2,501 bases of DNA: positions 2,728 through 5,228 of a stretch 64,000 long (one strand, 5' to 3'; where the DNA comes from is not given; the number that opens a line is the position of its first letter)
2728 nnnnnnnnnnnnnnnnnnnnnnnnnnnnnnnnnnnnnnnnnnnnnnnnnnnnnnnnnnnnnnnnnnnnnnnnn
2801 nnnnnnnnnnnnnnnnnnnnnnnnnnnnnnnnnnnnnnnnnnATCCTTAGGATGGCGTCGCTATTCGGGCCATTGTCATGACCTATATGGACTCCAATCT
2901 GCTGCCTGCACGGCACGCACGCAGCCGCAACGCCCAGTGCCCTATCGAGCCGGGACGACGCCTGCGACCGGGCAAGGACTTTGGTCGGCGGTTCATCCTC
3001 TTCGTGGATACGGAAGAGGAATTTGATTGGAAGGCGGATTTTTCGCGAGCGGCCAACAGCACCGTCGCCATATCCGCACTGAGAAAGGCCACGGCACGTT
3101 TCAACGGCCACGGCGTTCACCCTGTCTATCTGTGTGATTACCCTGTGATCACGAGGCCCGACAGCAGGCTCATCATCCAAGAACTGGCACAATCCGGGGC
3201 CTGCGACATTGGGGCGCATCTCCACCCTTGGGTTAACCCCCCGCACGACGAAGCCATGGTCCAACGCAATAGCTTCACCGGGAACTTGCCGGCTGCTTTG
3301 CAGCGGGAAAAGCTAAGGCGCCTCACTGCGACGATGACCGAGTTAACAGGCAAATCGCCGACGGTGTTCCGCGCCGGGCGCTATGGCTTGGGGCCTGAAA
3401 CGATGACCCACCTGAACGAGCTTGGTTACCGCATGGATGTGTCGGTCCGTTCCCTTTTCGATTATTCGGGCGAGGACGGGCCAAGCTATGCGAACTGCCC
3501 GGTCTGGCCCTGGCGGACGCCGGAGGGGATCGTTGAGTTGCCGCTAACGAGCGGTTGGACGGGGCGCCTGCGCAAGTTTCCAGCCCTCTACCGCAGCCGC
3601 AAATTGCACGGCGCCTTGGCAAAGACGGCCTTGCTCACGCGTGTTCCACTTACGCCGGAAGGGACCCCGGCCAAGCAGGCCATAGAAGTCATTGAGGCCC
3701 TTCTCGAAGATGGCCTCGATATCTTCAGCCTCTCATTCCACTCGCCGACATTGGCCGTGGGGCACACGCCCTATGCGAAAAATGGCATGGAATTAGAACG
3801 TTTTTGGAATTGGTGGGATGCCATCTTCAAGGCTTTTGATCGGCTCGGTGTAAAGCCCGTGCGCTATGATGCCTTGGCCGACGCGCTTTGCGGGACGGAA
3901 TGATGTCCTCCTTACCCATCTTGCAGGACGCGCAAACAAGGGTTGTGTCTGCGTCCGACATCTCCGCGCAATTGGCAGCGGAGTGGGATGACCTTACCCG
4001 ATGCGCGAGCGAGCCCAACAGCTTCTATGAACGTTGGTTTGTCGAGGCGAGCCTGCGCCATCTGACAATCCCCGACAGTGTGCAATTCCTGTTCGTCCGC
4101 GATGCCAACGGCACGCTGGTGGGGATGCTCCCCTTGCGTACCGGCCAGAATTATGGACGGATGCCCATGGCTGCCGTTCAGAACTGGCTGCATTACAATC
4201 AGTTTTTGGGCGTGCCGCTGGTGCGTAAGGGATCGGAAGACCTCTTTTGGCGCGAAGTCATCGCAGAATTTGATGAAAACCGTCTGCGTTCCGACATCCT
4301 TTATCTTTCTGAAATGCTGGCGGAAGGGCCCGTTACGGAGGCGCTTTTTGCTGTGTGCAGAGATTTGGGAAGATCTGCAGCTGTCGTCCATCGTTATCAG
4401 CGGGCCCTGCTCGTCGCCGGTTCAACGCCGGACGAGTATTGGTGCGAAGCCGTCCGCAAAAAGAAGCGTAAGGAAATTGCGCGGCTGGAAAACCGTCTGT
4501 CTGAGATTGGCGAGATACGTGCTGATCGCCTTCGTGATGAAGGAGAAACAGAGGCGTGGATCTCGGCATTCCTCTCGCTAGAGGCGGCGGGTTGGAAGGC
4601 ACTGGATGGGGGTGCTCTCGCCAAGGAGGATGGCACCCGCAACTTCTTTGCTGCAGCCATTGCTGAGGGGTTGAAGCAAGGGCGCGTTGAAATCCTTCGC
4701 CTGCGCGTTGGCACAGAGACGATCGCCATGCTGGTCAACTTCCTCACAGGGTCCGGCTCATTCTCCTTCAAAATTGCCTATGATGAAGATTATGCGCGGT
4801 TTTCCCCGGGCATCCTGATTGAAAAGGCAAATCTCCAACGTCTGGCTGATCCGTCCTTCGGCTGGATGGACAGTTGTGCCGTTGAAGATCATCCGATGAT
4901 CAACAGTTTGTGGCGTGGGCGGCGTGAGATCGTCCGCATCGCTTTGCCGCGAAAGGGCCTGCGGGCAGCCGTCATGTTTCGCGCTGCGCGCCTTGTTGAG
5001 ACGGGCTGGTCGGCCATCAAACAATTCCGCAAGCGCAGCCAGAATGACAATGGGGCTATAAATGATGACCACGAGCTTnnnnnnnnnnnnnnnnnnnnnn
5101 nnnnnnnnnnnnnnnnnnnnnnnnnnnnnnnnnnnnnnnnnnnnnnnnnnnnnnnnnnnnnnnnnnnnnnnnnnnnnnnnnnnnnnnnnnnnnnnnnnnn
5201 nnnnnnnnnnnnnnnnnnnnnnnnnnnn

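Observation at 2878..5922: Coupled deacetylase-acyltransferase-JmjC oxygenase operon: candidate undescribed glycan-tailoring pathway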

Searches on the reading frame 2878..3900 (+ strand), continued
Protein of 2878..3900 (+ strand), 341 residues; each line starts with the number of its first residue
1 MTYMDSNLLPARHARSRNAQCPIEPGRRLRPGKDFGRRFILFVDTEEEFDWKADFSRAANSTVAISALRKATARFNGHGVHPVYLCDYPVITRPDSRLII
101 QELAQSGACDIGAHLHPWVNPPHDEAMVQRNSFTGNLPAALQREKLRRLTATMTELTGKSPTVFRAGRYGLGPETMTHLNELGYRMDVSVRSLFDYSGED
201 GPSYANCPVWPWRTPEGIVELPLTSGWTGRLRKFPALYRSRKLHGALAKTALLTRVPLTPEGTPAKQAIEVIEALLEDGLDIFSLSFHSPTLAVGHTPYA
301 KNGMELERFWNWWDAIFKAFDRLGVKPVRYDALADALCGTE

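Call 83: search_protein_families(library=pfam, proteins=[L164:1706-3511:+, L142:1132-2409:+, L153:481-999:+, L145:2524-2997:-, L155:6227-7555:+, L166:7982-9148:+, L174:7429-8838:-, L159:7909-9585:+, L178:1168-2355:-, L168:2692-3306:-], max_evalue=0.001)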
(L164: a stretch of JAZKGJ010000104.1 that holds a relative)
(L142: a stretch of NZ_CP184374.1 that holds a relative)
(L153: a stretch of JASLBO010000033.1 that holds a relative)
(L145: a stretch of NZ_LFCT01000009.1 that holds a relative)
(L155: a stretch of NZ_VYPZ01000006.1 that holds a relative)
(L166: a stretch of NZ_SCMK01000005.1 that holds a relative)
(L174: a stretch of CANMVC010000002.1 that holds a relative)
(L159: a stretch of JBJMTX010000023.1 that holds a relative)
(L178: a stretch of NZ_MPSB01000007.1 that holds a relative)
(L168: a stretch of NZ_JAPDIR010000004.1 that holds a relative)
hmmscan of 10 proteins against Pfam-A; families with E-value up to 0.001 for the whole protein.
L164:1706-3511:+ (602 aa): 1 family
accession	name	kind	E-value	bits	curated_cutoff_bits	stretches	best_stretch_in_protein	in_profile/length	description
PF00512.31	HisKA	-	6.5e-08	33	26.9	1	377-440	5-65/66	His Kinase A (phospho-acceptor) domain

L142:1132-2409:+ (426 aa): 1 family
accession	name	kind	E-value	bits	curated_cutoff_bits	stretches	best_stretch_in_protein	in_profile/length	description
PF07719.23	TPR_2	-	0.00052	20.4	27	0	366-392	1-27/34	Tetratricopeptide repeat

L153:481-999:+ (173 aa): 0 families

L145:2524-2997:- (158 aa): 4 families
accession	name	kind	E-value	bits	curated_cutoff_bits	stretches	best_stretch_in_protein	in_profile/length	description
PF01037.27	AsnC_trans_reg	-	2.1e-22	79.2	25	1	73-146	2-73/73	Lrp/AsnC ligand binding domain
PF13412.12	HTH_24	-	8.8e-18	64.1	21.9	1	6-52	1-47/48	Winged helix-turn-helix DNA-binding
PF13404.12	HTH_AsnC-type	-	2.3e-17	63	27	1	6-47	1-42/42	AsnC-type helix-turn-helix domain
PF12840.13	HTH_20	-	0.00062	20.1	27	1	11-53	7-49/51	Helix-turn-helix domain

L155:6227-7555:+ (443 aa): 4 families
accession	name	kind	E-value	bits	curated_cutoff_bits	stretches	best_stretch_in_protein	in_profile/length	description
PF22022.2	Phage_int_M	-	3.8e-24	85.2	27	1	100-185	1-86/96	Phage integrase central domain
PF13356.12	Arm-DNA-bind_3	-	4.9e-24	84.7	27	1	3-88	1-83/83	Arm DNA-binding domain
PF00589.27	Phage_integrase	-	3.2e-06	27.4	27.1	1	227-373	18-147/172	Phage integrase family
PF14659.12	Phage_int_SAM_3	-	0.00017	22.2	22.6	1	99-148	1-50/58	Phage integrase, N-terminal SAM-like domain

L166:7982-9148:+ (389 aa): 0 families

L174:7429-8838:- (470 aa): 3 families
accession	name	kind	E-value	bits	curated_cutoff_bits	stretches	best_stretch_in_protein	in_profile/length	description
PF04389.22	Peptidase_M28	-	8.6e-27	94.5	21.3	1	266-451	1-190/193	Peptidase family M28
PF05343.19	Peptidase_M42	-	5e-05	22.9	23.2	1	292-361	128-195/292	M42 glutamyl aminopeptidase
PF01546.33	Peptidase_M20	-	0.00048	20.5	24.6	0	293-347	30-82/206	Peptidase family M20/M25/M40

L159:7909-9585:+ (559 aa): 18 families
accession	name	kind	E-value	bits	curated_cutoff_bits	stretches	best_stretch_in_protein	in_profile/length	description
PF00005.33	ABC_tran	-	5.7e-56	189.3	25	2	24-195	1-137/137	ABC transporter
PF13304.12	AAA_21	-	2.2e-20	74.4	27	1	38-90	3-61/304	AAA domain, putative AbiEii toxin, Type IV TA system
PF12848.13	ABC_tran_Xtn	-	4.9e-16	59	25.9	1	234-306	1-75/85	ABC transporter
PF02463.25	SMC_N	-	3.1e-10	40.3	40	0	36-52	26-42/220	RecF/RecN/SMC N terminal domain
PF13476.12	AAA_23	-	4.5e-09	37.7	27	1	343-375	10-41/201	AAA domain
PF13555.12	AAA_29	-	4.2e-08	33.2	27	0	32-51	20-39/61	P-loop containing region of AAA domain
PF13401.12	AAA_22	-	1.4e-06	29.1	27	0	37-205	8-104/130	AAA domain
PF13238.12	AAA_18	-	6.2e-06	27.1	29.4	0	37-89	1-44/128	AAA domain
PF01926.29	MMR_HSR1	-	2.8e-05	24.7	21.9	0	36-62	1-26/113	50S ribosome-binding GTPase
PF13175.12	AAA_15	-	5.6e-05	23.3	32.1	0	25-54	15-43/374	AAA ATPase domain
PF13521.12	AAA_28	-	0.00012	22.8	27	0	36-60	1-26/164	AAA domain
PF13166.12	AAA_13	-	0.00015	21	36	0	360-378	23-41/713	AAA domain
PF13479.12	AAA_24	-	0.00023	21.5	27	0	35-54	3-22/195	AAA domain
PF01637.24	ATPase_2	-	0.00027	21.3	33.2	0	37-61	23-47/225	ATPase domain predominantly from Archaea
PF13173.12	AAA_14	-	0.0003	21.3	27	0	37-58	5-26/129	AAA domain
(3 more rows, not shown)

L178:1168-2355:- (396 aa): 0 families

L168:2692-3306:- (205 aa): 0 families

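Call 84: search_protein_families(library=ncbifam, proteins=[L164:1706-3511:+, L142:1132-2409:+, L166:7982-9148:+, L178:1168-2355:-, L153:481-999:+, L150:4926-5960:+], max_evalue=0.001)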
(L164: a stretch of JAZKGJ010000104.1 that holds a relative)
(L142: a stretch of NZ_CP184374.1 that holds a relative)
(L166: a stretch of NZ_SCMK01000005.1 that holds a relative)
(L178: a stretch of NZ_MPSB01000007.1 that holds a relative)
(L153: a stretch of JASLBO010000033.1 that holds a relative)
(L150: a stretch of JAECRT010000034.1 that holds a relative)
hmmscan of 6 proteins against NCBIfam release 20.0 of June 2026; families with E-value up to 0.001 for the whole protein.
L164:1706-3511:+ (602 aa): 22 families
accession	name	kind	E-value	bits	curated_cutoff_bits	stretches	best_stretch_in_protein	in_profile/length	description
TIGR02966.1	phoR_proteo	equivalog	2.8e-14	52.9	334.2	1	381-527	121-266/333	phosphate regulon sensor histidine kinase PhoR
NF050805.1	CellDivHKDivJCaul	equivalog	2.3e-10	39.3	1000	1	377-582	301-506/531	cell cycle sensor histidine kinase DivJ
NF041593.1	histid_kinase_PdhS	equivalog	3.4e-10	38.5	2000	1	372-512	800-942/1041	cell-division control histidine kinase PdhS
NF008312.0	PRK11100.1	equivalog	4.4e-10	39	356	1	375-527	257-406/477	two-component system sensor histidine kinase CreC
NF046044.1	PnpS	equivalog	4.9e-10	39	400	1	382-527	178-322/390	two-component system histidine kinase PnpS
NF033091.0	HK_VanS_ACDEFG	equivalog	5.3e-10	38.9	400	1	374-527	74-226/293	vancomycin resistance histidine kinase VanS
NF041880.1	EPS_EpsF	equivalog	3.9e-07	28.9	900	1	368-525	267-423/492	response regulator EpsF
NF040691.1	MtrAB_MtrB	equivalog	9.9e-07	28.1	450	1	382-527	279-423/507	MtrAB system histidine kinase MtrB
NF038297.2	hybrid_HK_HrmK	equivalog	7.5e-06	24.8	725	1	382-483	243-344/607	hybrid histidine kinase/response regulator HrmK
NF012163.2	BaeS_SmeS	equivalog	9e-06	24.9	500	1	380-527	246-389/457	sensor histidine kinase efflux regulator BaeS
NF041735.1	hist_kin_RppB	equivalog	1.6e-05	23.9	400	1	382-511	224-355/438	two-component system sensor histidine kinase RppB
NF007793.0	PRK10490.1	equivalog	2.6e-05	22.5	1123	1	378-502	668-790/895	two-component system sensor histidine kinase KdpD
TIGR02956.1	TMAO_torS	equivalog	4.5e-05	21.7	676.5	1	380-492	470-581/967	TMAO reductase system sensor histidine kinase/response regulator TorS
NF008318.0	PRK11107.1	equivalog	6.2e-05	21.2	890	1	378-497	297-415/920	two-component sensor histidine kinase BarA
NF011874.0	PRK15347.1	equivalog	8.5e-05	20.8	852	1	376-467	400-488/921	two component system sensor kinase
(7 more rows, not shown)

L142:1132-2409:+ (426 aa): 0 families

L166:7982-9148:+ (389 aa): 0 families

L178:1168-2355:- (396 aa): 0 families

L153:481-999:+ (173 aa): 0 families

L150:4926-5960:+ (345 aa): 0 families

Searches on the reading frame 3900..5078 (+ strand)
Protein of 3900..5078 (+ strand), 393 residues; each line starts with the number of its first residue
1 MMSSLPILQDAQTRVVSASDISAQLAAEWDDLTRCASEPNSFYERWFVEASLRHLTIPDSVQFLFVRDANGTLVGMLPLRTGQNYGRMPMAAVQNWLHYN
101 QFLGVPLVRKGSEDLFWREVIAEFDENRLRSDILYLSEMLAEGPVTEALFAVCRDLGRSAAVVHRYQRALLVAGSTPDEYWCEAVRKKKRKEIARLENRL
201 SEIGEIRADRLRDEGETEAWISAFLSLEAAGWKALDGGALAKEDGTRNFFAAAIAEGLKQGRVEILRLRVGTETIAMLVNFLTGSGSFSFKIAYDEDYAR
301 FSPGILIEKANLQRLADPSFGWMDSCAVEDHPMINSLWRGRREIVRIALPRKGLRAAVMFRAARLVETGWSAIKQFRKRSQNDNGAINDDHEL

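Call 3: search_protein_families(library=pfam, proteins=[window:3900-5078:+], max_evalue=0.01)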
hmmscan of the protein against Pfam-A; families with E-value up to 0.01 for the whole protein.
window:3900-5078:+ (393 aa): 1 family
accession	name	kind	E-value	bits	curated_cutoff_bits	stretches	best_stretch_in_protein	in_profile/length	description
PF13480.13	Acetyltransf_6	-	5.9e-18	65.8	22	1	187-324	1-133/143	Acetyltransferase (GNAT) domain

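Call 4: search_protein_families(library=ncbifam, proteins=[window:3900-5078:+], max_evalue=0.01)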
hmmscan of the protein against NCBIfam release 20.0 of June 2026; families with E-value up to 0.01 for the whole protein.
window:3900-5078:+ (393 aa): 1 family
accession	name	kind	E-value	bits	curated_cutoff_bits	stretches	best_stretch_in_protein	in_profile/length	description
NF047385.1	T4SS_GNAT_BspF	exception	4.5e-38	130.9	775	1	21-347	55-385/428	type IV secretion system effector crotonyl transferase BspF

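Call 12: search_solved_structures(query=window:3900-5078:+, max_evalue=1, show_alignments=1)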
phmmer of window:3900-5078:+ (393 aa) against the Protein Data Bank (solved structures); distinct sequences matched with E-value up to 1: 0.

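Call 31: find_homologous_proteins(query=window:3900-5078:+)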
Query window:3900-5078:+ (393 aa): 1096 proteins with E <= 0.001 among 8000 candidates; the best 120 are listed.
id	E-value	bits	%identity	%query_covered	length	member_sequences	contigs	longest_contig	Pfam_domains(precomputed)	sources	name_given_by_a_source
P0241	1.3e-256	869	98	100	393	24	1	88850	PF13480.14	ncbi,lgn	-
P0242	1.5e-233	793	89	100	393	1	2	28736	PF13480.14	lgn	-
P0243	7.2e-233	791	89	100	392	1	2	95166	PF13480.14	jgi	-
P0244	1.7e-231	786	88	100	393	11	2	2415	PF13480.14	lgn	-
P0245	1.3e-230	783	88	100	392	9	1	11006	PF13480.14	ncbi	-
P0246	3.0e-229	779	89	100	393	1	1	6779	PF13480.14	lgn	-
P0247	6.0e-229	778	87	100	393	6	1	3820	PF13480.14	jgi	jgi:CelD/BcsL family acetyltransferase involved in cellulose biosynthesis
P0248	1.1e-226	770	89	98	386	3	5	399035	PF13480.14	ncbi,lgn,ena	-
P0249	7.6e-224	761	86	100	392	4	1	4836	PF13480.14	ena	-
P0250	3.3e-202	690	78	100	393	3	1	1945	PF13480.14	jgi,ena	jgi:CelD/BcsL family acetyltransferase involved in cellulose biosynthesis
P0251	6.7e-200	682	77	100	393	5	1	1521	PF13480.14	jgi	jgi:CelD/BcsL family acetyltransferase involved in cellulose biosynthesis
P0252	4.8e-196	669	77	100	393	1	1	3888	PF13480.14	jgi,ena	-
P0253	9.9e-189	645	71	100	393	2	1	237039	PF13480.14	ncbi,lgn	-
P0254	9.1e-183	626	70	100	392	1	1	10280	PF13480.14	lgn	-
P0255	3.8e-178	611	70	97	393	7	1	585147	PF13480.14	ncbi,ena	-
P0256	2.9e-169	581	67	96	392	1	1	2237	PF13480.14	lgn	-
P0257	5.8e-155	534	61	100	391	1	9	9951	PF13480.14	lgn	-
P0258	1.3e-154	533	60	99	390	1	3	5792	PF13480.14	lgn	-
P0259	1.7e-154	533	61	99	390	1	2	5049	PF13480.14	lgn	-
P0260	4.3e-154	531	63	97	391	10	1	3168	PF13480.14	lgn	-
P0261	4.4e-153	528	60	99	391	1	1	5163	PF13480.14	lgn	-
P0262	6.9e-151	521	60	99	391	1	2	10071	PF13480.14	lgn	-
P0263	1.1e-150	520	59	99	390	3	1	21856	PF13480.14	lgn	-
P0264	1.9e-147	510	62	93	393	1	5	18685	PF13480.14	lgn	-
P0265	2.7e-147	509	59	96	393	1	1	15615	PF13480.14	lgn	-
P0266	7.6e-146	504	63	93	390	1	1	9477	PF13480.14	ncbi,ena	-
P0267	4.6e-145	502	60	94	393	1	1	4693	PF13480.14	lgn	-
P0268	3.2e-115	403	53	95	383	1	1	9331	PF13480.14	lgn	-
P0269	9.7e-113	395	53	94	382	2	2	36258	PF13480.14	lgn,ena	-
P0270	6.6e-111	389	51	97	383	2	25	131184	PF13480.14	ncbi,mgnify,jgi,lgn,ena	mgnify:CR=1 FL=1|jgi:CelD/BcsL family acetyltransferase involved in cellulose biosynthesis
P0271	2.1e-110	388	48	96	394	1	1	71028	PF13480.14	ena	-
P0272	1.1e-109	385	48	94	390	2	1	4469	PF13480.14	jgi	jgi:CelD/BcsL family acetyltransferase involved in cellulose biosynthesis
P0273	3.7e-109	384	48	98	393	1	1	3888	PF13480.14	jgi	jgi:CelD/BcsL family acetyltransferase involved in cellulose biosynthesis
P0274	5.6e-109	383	48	94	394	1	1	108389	PF13480.14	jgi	jgi:CelD/BcsL family acetyltransferase involved in cellulose biosynthesis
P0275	5.6e-108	380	47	99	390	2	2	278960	PF13480.14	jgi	jgi:CelD/BcsL family acetyltransferase involved in cellulose biosynthesis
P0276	9.6e-108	379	50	94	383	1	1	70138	PF13480.14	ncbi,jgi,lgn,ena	ncbi:MAG TPA: GNAT family N-acetyltransferase [Allosphingosinicella sp.]|jgi:CelD/BcsL family acetyl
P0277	9.1e-107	376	48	95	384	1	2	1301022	PF13480.14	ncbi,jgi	jgi:CelD/BcsL family acetyltransferase involved in cellulose biosynthesis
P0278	1.3e-106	375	46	99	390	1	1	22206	PF13480.14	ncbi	-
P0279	9.0e-106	372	50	93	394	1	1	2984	PF13480.14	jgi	jgi:CelD/BcsL family acetyltransferase involved in cellulose biosynthesis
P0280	1.3e-105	372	52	88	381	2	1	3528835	PF13480.14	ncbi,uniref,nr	ncbi:GNAT family N-acetyltransferase [Sphingomonas sp. SUN039]|uniref:GNAT family N-acetyltransferas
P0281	1.7e-105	371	49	94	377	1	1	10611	PF13480.14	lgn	-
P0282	4.8e-105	370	46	98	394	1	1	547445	PF13480.14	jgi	jgi:hypothetical protein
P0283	1.2e-104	369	49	91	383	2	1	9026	PF13480.14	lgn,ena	-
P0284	1.6e-104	368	46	96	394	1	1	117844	PF13480.14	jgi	jgi:CelD/BcsL family acetyltransferase involved in cellulose biosynthesis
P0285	3.6e-104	367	49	93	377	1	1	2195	PF13480.14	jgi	-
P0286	3.8e-104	367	49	94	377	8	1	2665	PF13480.14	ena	-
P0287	3.8e-104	367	48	93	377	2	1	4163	PF13480.14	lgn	-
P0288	4.4e-104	367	48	93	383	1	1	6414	PF13480.14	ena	-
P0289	4.6e-104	367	46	94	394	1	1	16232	PF13480.14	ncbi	-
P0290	5.7e-104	366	49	91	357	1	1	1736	PF13480.14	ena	-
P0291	6.4e-104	366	50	91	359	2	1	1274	PF13480.14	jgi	jgi:CelD/BcsL family acetyltransferase involved in cellulose biosynthesis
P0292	1.1e-103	366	49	94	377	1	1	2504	PF13480.14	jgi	jgi:CelD/BcsL family acetyltransferase involved in cellulose biosynthesis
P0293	1.4e-103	365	47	95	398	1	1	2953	PF13480.14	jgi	jgi:CelD/BcsL family acetyltransferase involved in cellulose biosynthesis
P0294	1.4e-103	365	50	91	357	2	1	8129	PF13480.14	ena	-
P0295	1.4e-103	365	51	88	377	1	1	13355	PF13480.14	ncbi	-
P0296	1.4e-103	365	49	95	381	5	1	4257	PF13480.14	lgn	-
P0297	2.2e-103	365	49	90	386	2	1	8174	PF13480.14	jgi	jgi:CelD/BcsL family acetyltransferase involved in cellulose biosynthesis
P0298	9.5e-103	362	47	94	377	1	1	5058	PF13480.14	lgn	-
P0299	1.3e-102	362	49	90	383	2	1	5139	PF13480.14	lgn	-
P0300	1.6e-102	362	46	99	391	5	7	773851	PF13480.14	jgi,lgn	jgi:CelD/BcsL family acetyltransferase involved in cellulose biosynthesis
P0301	1.8e-102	361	47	96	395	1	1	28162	PF13480.14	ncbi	-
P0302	2.4e-102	361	47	95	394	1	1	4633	PF13480.14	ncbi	-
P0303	2.8e-102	361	47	94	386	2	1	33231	PF13480.14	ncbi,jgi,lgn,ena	ncbi:MAG TPA: GNAT family N-acetyltransferase [Allosphingosinicella sp.]|jgi:CelD/BcsL family acetyl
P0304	4.0e-102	360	48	94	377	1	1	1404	PF13480.14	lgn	-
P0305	5.7e-102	360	51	89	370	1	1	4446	PF13480.14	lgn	-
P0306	6.3e-102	360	49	92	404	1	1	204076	PF13480.14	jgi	jgi:CelD/BcsL family acetyltransferase involved in cellulose biosynthesis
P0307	7.1e-102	360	48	93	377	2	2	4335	PF13480.14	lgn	-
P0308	7.5e-102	359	46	98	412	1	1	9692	PF13480.14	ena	-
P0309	1.1e-101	359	44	99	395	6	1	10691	PF13480.14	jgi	jgi:CelD/BcsL family acetyltransferase involved in cellulose biosynthesis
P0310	1.2e-101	359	49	87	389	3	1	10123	PF13480.14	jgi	jgi:CelD/BcsL family acetyltransferase involved in cellulose biosynthesis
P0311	1.3e-101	359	48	93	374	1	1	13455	PF13480.14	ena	-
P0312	1.4e-101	359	45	99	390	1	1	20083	PF13480.14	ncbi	-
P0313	1.5e-101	358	49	88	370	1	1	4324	PF13480.14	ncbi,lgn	-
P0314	2.7e-101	358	48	93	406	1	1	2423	PF13480.14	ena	-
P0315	3.2e-101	357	47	94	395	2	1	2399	PF13480.14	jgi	jgi:CelD/BcsL family acetyltransferase involved in cellulose biosynthesis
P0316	3.6e-101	357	48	95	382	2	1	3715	PF13480.14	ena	-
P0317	4.5e-101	357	48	91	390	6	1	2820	PF13480.14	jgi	jgi:hypothetical protein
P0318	5.2e-101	357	46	99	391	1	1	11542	PF13480.14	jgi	jgi:CelD/BcsL family acetyltransferase involved in cellulose biosynthesis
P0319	5.4e-101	357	47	96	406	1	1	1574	PF13480.14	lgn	-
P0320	1.0e-100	356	47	94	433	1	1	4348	PF13480.14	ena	-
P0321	1.2e-100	355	51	87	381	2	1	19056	PF13480.14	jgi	jgi:CelD/BcsL family acetyltransferase involved in cellulose biosynthesis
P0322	1.3e-100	355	47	89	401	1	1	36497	PF13480.14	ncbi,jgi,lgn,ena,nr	ncbi:MAG: GNAT family N-acetyltransferase [Alphaproteobacteria bacterium HGW-Alphaproteobacteria-16]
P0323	1.6e-100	355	49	85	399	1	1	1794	PF13480.14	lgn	-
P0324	1.8e-100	355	47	91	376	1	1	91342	PF13480.14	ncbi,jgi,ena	jgi:CelD/BcsL family acetyltransferase involved in cellulose biosynthesis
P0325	2.1e-100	355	49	88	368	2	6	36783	PF13480.14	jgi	jgi:CelD/BcsL family acetyltransferase involved in cellulose biosynthesis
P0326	2.2e-100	355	47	95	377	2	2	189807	PF13480.14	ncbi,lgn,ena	-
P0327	2.3e-100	355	50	89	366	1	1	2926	PF13480.14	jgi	jgi:CelD/BcsL family acetyltransferase involved in cellulose biosynthesis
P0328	2.5e-100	354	45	97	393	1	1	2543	PF13480.14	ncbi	-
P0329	3.0e-100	354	49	87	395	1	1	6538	PF13480.14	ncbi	-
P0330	3.2e-100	354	47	92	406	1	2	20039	PF13480.14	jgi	jgi:CelD/BcsL family acetyltransferase involved in cellulose biosynthesis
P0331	4.0e-100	354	46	97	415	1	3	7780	PF13480.14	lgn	-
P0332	4.1e-100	354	47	92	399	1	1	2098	PF13480.14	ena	-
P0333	4.4e-100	354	48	94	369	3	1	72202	PF13480.14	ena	-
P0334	5.2e-100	353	47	91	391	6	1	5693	PF13480.14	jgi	jgi:CelD/BcsL family acetyltransferase involved in cellulose biosynthesis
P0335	7.1e-100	353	48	90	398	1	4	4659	PF13480.14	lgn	-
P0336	1.0e-99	352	50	86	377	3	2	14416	PF13480.14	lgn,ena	-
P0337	1.0e-99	352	49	95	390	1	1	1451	PF13480.14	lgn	-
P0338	1.4e-99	352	50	96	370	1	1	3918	PF13480.14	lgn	-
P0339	1.5e-99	352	46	99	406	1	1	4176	PF13480.14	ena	-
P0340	2.6e-99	351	44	97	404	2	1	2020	PF13480.14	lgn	-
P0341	2.8e-99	351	49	93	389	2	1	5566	PF13480.14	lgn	-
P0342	3.2e-99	351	49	85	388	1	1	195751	PF13480.14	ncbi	-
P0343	3.8e-99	351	48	85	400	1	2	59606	PF13480.14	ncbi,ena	-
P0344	4.2e-99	350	48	84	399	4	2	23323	PF13480.14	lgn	-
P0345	4.5e-99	350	47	94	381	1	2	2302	PF13480.14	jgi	jgi:CelD/BcsL family acetyltransferase involved in cellulose biosynthesis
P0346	5.0e-99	350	46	92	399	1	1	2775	PF13480.14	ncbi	-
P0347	5.6e-99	350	48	90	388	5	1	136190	PF13480.14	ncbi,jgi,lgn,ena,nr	ncbi:MAG TPA: GNAT family N-acetyltransferase [Allosphingosinicella sp.]|nr:GNAT family N-acetyltran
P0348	6.4e-99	350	64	62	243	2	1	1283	PF13480.14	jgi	jgi:CelD/BcsL family acetyltransferase involved in cellulose biosynthesis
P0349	6.6e-99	350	44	98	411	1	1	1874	PF13480.14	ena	-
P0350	7.0e-99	350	46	97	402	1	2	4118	PF13480.14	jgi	-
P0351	7.1e-99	350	46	96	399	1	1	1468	PF13480.14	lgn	-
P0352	7.7e-99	350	46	98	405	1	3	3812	PF13480.14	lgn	-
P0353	8.1e-99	349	49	87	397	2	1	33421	PF13480.14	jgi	-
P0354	9.0e-99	349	46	93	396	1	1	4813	PF13480.14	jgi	jgi:CelD/BcsL family acetyltransferase involved in cellulose biosynthesis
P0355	9.5e-99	349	49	88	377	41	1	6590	PF13480.14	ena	-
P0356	1.1e-98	349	46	97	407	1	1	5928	PF13480.14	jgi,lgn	jgi:CelD/BcsL family acetyltransferase involved in cellulose biosynthesis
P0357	1.3e-98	349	48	87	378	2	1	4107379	PF13480.14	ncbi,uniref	ncbi:GNAT family N-acetyltransferase [Sphingomonas sp. MS122]|uniref:GNAT family N-acetyltransferase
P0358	1.3e-98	349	49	89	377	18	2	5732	PF13480.14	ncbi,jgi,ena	jgi:CelD/BcsL family acetyltransferase involved in cellulose biosynthesis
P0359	1.4e-98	349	48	91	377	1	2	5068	PF13480.14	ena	-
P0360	1.7e-98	348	46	95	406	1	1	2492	PF13480.14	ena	-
